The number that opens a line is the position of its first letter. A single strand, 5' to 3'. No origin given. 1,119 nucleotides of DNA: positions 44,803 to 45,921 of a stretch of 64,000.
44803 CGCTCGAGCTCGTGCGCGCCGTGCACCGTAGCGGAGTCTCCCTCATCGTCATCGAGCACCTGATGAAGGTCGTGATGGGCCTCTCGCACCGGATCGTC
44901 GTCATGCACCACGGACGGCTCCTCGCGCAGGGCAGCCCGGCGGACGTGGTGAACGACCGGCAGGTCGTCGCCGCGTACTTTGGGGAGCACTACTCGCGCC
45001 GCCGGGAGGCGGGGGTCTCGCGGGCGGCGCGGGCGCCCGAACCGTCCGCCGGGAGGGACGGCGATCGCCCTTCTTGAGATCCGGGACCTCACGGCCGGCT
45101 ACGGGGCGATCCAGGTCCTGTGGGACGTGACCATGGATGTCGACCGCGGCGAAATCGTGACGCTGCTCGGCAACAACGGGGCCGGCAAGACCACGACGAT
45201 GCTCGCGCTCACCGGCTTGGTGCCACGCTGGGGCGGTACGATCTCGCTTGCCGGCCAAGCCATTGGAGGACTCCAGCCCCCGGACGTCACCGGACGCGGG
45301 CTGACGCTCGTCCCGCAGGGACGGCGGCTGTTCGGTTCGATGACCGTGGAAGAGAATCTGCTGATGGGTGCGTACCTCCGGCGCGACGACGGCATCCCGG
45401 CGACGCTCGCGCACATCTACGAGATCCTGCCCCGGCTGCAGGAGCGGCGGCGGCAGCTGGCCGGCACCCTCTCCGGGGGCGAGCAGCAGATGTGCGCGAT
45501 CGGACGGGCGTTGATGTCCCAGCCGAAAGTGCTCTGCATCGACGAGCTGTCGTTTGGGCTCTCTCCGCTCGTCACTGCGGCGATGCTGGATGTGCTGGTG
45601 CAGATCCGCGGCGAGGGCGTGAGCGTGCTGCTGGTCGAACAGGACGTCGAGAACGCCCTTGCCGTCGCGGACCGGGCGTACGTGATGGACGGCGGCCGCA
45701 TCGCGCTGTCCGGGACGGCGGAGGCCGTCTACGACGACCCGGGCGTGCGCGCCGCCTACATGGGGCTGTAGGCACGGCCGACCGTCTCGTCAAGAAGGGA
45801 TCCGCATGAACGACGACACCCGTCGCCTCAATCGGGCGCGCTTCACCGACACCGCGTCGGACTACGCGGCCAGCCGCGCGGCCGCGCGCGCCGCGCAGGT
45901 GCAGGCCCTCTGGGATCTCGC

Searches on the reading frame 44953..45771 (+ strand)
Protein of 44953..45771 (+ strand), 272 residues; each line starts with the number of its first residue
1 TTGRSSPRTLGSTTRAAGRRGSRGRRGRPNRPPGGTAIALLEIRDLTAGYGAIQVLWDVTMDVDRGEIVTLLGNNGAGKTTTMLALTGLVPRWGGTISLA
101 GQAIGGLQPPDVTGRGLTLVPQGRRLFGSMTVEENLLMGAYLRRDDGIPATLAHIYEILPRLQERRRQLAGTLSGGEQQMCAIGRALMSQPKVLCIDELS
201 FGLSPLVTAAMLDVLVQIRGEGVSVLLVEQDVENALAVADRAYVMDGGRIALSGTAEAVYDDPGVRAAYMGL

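Call 12: search_protein_families(library=pfam, proteins=[window:44953-45771:+], max_evalue=0.001)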
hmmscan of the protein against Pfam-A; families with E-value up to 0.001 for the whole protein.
window:44953-45771:+ (272 aa): 2 families
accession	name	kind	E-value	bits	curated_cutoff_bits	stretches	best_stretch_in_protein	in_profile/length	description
PF00005.33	ABC_tran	-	1.9e-25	90.5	25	1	58-198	3-134/137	ABC transporter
PF13304.12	AAA_21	-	0.00017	22.2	27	0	169-227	234-295/304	AAA domain, putative AbiEii toxin, Type IV TA system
